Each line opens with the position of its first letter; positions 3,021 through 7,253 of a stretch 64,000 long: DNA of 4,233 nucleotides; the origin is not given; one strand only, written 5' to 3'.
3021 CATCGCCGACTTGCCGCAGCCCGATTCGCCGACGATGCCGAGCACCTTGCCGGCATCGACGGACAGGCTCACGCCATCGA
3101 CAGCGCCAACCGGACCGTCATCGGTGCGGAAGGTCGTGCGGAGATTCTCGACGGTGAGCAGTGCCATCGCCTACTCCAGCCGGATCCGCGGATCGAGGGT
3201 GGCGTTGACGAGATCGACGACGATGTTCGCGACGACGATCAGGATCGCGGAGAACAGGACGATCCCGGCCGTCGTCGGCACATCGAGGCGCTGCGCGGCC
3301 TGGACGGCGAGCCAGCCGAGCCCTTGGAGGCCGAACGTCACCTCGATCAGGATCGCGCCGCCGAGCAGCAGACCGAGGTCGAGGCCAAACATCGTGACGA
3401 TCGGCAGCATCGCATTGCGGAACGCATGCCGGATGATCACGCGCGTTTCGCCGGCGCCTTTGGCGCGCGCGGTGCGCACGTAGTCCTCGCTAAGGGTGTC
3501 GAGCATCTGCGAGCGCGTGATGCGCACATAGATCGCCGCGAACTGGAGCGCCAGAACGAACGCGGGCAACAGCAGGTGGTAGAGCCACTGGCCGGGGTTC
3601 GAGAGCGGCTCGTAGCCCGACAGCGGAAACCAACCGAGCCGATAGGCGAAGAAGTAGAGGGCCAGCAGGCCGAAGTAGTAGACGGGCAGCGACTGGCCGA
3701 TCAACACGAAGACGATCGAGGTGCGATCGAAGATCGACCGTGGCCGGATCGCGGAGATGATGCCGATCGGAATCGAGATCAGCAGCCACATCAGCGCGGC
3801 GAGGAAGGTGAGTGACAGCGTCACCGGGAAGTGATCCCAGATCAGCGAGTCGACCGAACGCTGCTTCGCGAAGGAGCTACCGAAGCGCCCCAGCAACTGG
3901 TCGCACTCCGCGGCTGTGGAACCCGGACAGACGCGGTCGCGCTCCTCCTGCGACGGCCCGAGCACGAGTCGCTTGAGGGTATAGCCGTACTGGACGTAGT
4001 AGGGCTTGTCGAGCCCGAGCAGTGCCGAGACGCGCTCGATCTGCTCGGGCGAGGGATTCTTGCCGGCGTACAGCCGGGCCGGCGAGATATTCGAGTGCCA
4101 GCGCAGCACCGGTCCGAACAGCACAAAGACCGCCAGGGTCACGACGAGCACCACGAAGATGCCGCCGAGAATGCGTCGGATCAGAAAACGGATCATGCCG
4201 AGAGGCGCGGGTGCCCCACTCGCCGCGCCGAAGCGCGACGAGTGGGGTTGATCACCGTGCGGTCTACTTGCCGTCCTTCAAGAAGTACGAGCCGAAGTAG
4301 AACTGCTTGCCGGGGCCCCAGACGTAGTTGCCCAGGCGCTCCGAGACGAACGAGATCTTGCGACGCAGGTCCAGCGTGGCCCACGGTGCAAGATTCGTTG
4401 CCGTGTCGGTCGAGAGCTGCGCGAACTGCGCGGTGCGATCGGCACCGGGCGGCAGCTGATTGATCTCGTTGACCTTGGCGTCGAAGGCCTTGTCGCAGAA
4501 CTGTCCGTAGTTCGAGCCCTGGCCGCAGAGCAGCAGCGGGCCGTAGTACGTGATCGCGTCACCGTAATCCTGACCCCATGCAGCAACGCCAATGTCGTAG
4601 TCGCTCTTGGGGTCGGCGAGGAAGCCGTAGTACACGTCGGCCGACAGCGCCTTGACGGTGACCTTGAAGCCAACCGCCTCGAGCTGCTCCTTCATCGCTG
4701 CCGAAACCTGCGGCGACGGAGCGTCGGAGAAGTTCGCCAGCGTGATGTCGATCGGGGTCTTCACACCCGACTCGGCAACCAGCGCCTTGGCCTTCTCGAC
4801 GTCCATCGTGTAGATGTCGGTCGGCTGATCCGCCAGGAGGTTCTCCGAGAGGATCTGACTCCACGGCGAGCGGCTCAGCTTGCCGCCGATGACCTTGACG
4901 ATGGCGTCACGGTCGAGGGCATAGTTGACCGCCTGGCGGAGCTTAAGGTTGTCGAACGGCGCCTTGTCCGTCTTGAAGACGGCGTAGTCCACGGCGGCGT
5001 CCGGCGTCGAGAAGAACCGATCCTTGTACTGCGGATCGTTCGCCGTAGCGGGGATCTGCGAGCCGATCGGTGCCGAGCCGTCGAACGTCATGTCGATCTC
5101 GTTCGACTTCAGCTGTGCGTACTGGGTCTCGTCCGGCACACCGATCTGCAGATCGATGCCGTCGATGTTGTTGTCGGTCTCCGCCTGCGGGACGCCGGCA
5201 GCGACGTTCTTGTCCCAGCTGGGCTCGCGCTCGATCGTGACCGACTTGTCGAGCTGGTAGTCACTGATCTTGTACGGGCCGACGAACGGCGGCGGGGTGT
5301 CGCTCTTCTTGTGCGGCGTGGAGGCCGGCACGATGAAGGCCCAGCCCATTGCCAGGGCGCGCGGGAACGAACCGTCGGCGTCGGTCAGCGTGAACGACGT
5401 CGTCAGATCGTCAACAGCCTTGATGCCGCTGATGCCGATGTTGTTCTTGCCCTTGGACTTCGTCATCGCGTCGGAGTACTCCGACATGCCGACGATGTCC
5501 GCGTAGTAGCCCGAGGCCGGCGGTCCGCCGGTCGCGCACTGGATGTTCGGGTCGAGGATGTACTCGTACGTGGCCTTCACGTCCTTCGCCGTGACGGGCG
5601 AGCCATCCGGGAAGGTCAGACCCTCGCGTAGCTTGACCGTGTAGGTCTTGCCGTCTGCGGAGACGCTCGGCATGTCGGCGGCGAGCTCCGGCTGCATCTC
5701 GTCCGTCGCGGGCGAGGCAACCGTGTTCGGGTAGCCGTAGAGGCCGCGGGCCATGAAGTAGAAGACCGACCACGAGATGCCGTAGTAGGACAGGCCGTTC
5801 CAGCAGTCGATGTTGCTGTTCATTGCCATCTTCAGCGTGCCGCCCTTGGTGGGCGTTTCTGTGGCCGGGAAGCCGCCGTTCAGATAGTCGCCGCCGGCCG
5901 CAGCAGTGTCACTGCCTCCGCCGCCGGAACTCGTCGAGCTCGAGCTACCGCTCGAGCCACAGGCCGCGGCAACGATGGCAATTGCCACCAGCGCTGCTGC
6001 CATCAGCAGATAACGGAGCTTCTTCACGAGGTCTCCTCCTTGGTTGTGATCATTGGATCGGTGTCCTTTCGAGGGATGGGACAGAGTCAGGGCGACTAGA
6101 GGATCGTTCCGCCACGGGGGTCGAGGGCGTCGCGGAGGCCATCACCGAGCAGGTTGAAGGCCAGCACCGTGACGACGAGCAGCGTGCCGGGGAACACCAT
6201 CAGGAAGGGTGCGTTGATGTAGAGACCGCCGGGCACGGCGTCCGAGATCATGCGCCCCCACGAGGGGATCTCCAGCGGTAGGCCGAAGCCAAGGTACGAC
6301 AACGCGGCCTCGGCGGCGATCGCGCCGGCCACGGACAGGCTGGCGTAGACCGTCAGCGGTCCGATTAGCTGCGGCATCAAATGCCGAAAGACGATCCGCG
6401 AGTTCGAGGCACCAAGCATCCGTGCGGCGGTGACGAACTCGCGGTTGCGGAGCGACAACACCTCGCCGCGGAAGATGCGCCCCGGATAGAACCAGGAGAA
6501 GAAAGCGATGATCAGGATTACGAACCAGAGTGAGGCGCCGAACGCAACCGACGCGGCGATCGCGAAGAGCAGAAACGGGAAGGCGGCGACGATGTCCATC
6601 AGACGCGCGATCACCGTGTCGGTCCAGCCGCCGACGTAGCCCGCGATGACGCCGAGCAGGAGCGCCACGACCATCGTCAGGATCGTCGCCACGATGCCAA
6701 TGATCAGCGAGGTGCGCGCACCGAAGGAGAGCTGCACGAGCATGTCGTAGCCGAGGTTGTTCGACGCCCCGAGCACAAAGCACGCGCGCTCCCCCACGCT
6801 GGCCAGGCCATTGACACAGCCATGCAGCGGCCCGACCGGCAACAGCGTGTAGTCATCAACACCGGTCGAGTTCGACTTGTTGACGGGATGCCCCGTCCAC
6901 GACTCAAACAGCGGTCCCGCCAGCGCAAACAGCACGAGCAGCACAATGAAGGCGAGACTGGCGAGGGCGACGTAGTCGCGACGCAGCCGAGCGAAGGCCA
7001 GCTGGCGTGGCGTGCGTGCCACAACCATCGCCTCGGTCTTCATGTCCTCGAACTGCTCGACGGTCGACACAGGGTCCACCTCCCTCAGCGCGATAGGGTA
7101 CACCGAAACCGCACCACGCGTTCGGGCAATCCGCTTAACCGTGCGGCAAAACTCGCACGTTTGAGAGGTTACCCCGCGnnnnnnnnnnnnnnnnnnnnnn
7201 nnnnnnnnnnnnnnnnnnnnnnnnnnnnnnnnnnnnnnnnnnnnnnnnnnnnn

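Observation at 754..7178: F-ATPase operon split: a peptide ABC-importer operon sits between atpG and atpD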

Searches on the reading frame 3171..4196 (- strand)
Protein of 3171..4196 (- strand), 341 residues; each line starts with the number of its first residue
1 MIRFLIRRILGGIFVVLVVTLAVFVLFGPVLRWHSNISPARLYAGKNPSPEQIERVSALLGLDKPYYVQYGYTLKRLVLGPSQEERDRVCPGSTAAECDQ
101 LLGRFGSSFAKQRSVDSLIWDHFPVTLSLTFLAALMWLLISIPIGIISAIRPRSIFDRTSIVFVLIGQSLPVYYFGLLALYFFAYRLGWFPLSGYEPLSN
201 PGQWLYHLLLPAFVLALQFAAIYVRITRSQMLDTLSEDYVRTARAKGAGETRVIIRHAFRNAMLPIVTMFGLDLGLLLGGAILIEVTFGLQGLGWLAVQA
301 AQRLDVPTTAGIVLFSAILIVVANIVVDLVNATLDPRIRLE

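Call 6: search_protein_families(library=pfam, proteins=[window:3171-4196:-])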
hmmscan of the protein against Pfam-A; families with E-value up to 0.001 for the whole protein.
window:3171-4196:- (341 aa): 2 families
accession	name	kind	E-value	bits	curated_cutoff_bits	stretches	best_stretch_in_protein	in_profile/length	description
PF00528.27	BPD_transp_1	-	5.6e-41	140.7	26.4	1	142-339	2-183/184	Binding-protein-dependent transport system inner membrane component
PF19300.4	BPD_transp_1_N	-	1e-19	71.2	23.8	1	1-130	1-114/114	Binding-prot-dependent transport system membrane comp, N-term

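Call 23: search_protein_families(library=ncbifam, proteins=[window:3171-4196:-], max_evalue=0.01)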
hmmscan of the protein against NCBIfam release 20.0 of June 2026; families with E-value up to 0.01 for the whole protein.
window:3171-4196:- (341 aa): 26 families (the best 25 are shown)
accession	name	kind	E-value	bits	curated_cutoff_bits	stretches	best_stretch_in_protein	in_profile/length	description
NF045470.1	Opp2B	equivalog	6.8e-77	258.6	350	1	103-339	71-300/300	nickel ABC transporter permease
NF045469.1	Opp1B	equivalog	4.9e-64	216.8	380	2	101-339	77-307/307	nickel/cobalt ABC transporter permease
NF045472.1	Opp4B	equivalog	2.2e-62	211.2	450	2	101-339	74-319/319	oligopeptide ABC transporter permease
TIGR02789.1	nickel_nikB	equivalog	4e-60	203.9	447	2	104-339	79-307/314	nickel ABC transporter permease subunit NikB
NF011661.0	PRK15081.1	equivalog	6.2e-60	203.2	463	2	101-340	73-305/306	glutathione ABC transporter permease GsiC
NF007677.0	PRK10352.1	equivalog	2.5e-54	184.5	433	2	102-340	77-308/314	nickel ABC transporter permease subunit NikB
NF008161.0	PRK10914.1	equivalog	5.4e-52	177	590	2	205-339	202-336/339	dipeptide ABC transporter permease DppB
NF045471.1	Opp3B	equivalog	8.3e-49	166.6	480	1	102-340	72-304/308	oligopeptide ABC transporter permease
NF007008.0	PRK09471.1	equivalog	3.9e-45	154.6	388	1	1-339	1-305/306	oligopeptide ABC transporter permease OppB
NF011712.0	PRK15133.1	subfamily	4.3e-39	134.5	445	1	104-341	114-362/364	microcin C ABC transporter permease YejB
NF011690.0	PRK15110.1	equivalog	1e-30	107.3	432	2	205-336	180-311/321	putrescine export ABC transporter permease SapB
NF043081.1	MMSYN1_0165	equivalog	1.3e-30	106.7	350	1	101-341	150-387/388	oligopeptide ABC transporter permease OppB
NF007376.0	PRK09881.1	equivalog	1.3e-09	37.5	434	1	215-295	163-239/298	D,D-dipeptide ABC transporter permease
NF045474.1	Opp2C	equivalog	1.2e-08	34.9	300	1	218-302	112-199/236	nickel transporter permease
NF045475.1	Opp3C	equivalog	1.5e-08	34.1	450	1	224-339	206-328/328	oligopeptide ABC transporter permease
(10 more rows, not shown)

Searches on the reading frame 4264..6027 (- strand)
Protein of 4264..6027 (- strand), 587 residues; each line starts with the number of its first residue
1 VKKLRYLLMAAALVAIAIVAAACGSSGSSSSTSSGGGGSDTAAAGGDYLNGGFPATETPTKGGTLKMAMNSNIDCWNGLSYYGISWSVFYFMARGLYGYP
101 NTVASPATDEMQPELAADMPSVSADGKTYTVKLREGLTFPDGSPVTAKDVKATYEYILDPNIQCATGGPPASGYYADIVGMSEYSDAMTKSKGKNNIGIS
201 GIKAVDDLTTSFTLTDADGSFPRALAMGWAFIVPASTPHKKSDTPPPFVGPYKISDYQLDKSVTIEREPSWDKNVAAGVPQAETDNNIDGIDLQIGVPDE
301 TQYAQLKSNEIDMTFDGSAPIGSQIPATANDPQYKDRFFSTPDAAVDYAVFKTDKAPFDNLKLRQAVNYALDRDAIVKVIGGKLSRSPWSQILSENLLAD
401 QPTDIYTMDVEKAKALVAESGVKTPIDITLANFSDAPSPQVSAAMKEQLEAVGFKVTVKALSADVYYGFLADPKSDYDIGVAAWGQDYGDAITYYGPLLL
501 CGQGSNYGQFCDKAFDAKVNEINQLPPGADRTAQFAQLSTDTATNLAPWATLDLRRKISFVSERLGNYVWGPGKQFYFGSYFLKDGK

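Call 6: search_protein_families(library=pfam, proteins=[window:4264-6027:-])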
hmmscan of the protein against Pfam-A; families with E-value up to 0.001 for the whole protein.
window:4264-6027:- (587 aa): 1 family
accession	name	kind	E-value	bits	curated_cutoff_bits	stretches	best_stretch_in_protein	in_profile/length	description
PF00496.27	SBP_bac_5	-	2.1e-70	238.1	32.4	1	110-505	1-367/368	Bacterial extracellular solute-binding proteins, family 5 Middle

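Call 23: search_protein_families(library=ncbifam, proteins=[window:4264-6027:-], max_evalue=0.01)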
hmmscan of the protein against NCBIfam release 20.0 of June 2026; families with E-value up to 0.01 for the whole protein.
window:4264-6027:- (587 aa): 10 families
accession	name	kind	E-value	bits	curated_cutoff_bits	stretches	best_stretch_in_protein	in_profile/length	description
NF043070.1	DppA_dipep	equivalog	1.2e-29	103.3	1005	1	108-526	71-478/535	dipeptide ABC transporter periplasmic-binding protein DppA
NF045467.1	Opp4A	equivalog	3.7e-22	78.3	650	1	21-423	2-381/556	oligopeptide ABC transporter substrate-binding protein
NF011684.0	PRK15104.1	equivalog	4.1e-21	75.3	947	1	123-538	92-495/543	oligopeptide ABC transporter substrate-binding protein OppA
NF011689.0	PRK15109.1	equivalog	6.6e-21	74.6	560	1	105-521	73-477/547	ABC transporter substrate-binding protein SapA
NF011942.0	PRK15413.1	equivalog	8.9e-20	70.8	594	2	199-578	132-506/512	glutathione ABC transporter substrate-binding protein GsiB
NF007287.0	PRK09755.1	equivalog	1.8e-19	70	1098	1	117-538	81-487/535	ABC transporter substrate-binding protein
TIGR02294.1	nickel_nikA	equivalog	2.7e-19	69.1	393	2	201-428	111-333/501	nickel ABC transporter substrate-binding protein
TIGR04028.1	SBP_KPN_01854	hypoth_equivalog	6.7e-19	67.8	468.5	2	105-155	38-88/509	TIGR04028 family ABC transporter substrate-binding protein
NF045468.1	Opp5A_nikA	equivalog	9.7e-16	57.3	600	2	194-532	109-437/488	nickel ABC transporter substrate-binding protein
NF047575.1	opine_bind_CntA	exception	1.4e-11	43.6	800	1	107-157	73-122/535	staphylopine-dependent metal ABC transporter substrate-binding lipoprotein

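Call 36: search_solved_structures(query=window:4264-6027:-, max_evalue=0.00001)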
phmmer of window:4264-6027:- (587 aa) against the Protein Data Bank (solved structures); distinct sequences matched with E-value up to 0.00001: 55.
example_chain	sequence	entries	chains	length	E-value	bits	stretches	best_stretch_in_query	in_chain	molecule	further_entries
8upi_A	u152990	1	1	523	4.5e-52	180.5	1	62-567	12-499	Peptide ABC transporter substrate-binding protein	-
2wok_A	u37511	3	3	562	1.4e-30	109.5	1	40-500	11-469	CLAVULANIC ACID BIOSYNTHESIS OLIGOPEPTIDE BINDING PROTEIN 2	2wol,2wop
1dpp_A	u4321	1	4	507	2e-27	99.2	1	108-520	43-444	DIPEPTIDE BINDING PROTEIN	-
8z1y_F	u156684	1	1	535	2.4e-27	98.9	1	108-520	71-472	Dipeptide-binding protein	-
8z1z_F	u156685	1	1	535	9.4e-27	96.9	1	108-520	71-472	Dipeptide-binding protein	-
1dpe_A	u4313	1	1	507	1.9e-26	95.9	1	107-520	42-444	DIPEPTIDE-BINDING PROTEIN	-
5f1q_A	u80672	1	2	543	3.7e-25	91.7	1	107-535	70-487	Periplasmic dipeptide transport protein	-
3m8u_A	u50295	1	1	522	1.3e-23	86.5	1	108-579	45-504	Heme-binding protein A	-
5isu_A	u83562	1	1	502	1.8e-22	82.8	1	112-517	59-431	Lmo0135 protein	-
9rd1_A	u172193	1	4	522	1.5e-21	79.7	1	123-538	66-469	Periplasmic oligopeptide-binding protein OppA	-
3tcf_A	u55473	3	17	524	1.5e-21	79.7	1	123-538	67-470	Periplasmic oligopeptide-binding protein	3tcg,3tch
1b05_A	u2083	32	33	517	1.7e-19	73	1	123-537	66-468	PERIPLASMIC OLIGOPEPTIDE-BINDING PROTEIN | PROTEIN (OLIGO-PEPTIDE BINDING PROTEIN) | PERIPLASMIC OLIGO-PEPTIDE BINDING PROTEIN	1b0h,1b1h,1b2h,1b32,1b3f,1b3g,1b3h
8are_A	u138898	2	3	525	1.4e-18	70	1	116-505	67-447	Oligopeptide-binding protein OppA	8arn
2z23_A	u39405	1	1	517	3.9e-18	68.5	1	124-535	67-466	Periplasmic oligopeptide-binding protein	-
1uqw_A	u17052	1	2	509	8.4e-18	67.4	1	199-577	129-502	PUTATIVE BINDING PROTEIN YLIB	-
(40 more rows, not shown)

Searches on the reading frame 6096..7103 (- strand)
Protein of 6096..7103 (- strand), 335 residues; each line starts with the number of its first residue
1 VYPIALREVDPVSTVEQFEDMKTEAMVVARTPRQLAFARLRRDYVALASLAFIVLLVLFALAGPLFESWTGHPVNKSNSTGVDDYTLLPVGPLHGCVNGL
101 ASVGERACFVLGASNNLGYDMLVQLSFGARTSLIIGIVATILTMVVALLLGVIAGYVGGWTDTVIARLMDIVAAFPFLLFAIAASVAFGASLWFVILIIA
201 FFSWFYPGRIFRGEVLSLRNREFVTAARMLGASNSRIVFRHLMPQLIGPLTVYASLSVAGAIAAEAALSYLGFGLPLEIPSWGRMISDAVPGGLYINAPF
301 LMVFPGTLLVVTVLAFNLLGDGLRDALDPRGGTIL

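Call 6: search_protein_families(library=pfam, proteins=[window:6096-7103:-])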
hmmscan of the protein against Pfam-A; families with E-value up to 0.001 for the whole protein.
window:6096-7103:- (335 aa): 2 families
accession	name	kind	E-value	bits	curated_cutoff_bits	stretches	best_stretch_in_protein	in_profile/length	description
PF00528.27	BPD_transp_1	-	6e-32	111.3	26.4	1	148-330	2-181/184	Binding-protein-dependent transport system inner membrane component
PF12911.12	OppC_N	-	2.2e-08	34.3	23.9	1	31-67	1-37/53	N-terminal TM domain of oligopeptide transport permease C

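Call 23: search_protein_families(library=ncbifam, proteins=[window:6096-7070:-], max_evalue=0.01)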
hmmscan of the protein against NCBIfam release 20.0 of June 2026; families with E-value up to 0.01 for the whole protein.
window:6096-7070:- (324 aa): 19 families
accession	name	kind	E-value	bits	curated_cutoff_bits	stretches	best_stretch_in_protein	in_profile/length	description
NF045476.1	Opp4C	equivalog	1.9e-75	253.7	350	1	99-319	58-278/278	oligopeptide ABC transporter permease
NF045475.1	Opp3C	equivalog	1.9e-58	198.2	450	1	17-319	19-326/328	oligopeptide ABC transporter permease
NF045474.1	Opp2C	equivalog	3.4e-56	190.5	300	1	98-317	20-236/236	nickel transporter permease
NF011935.0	PRK15406.1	equivalog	1.4e-55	189.2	433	1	104-319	87-300/302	oligopeptide ABC transporter permease OppC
NF011662.0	PRK15082.1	equivalog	2.6e-54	184.7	484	1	13-319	17-299/303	glutathione ABC transporter permease GsiD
TIGR02790.1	nickel_nikC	equivalog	7.7e-54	183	358.45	1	98-317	42-258/258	nickel ABC transporter permease subunit NikC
NF045473.1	Opp1C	equivalog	3e-53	180.9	350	1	98-319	48-266/267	nickel/cobalt ABC transporter permease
NF008160.0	PRK10913.1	equivalog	6.7e-50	170.2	483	1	8-319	5-297/300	dipeptide ABC transporter permease DppC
NF007738.0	PRK10417.1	equivalog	1.1e-48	166.2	335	1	99-319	53-270/277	nickel ABC transporter permease subunit NikC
NF007376.0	PRK09881.1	equivalog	4e-41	140.9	434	1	103-321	78-294/298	D,D-dipeptide ABC transporter permease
NF043080.1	MMSYN1_0166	equivalog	6.3e-41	140.3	370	1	34-319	39-304/307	oligopeptide ABC transporter permease OppC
NF047573.1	opine_perm_CntC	exception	1e-38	133.3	440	1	98-319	52-270/271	staphylopine uptake ABC transporter permease subunit CntC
NF011596.0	PRK15021.1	subfamily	4.7e-28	98.2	439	1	100-319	123-338/341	microcin C ABC transporter permease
NF011691.0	PRK15111.1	equivalog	2.3e-26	93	379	1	93-316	72-291/296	putrescine export ABC transporter permease SapC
NF045470.1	Opp2B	equivalog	4.5e-08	32.6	350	1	100-319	73-298/300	nickel ABC transporter permease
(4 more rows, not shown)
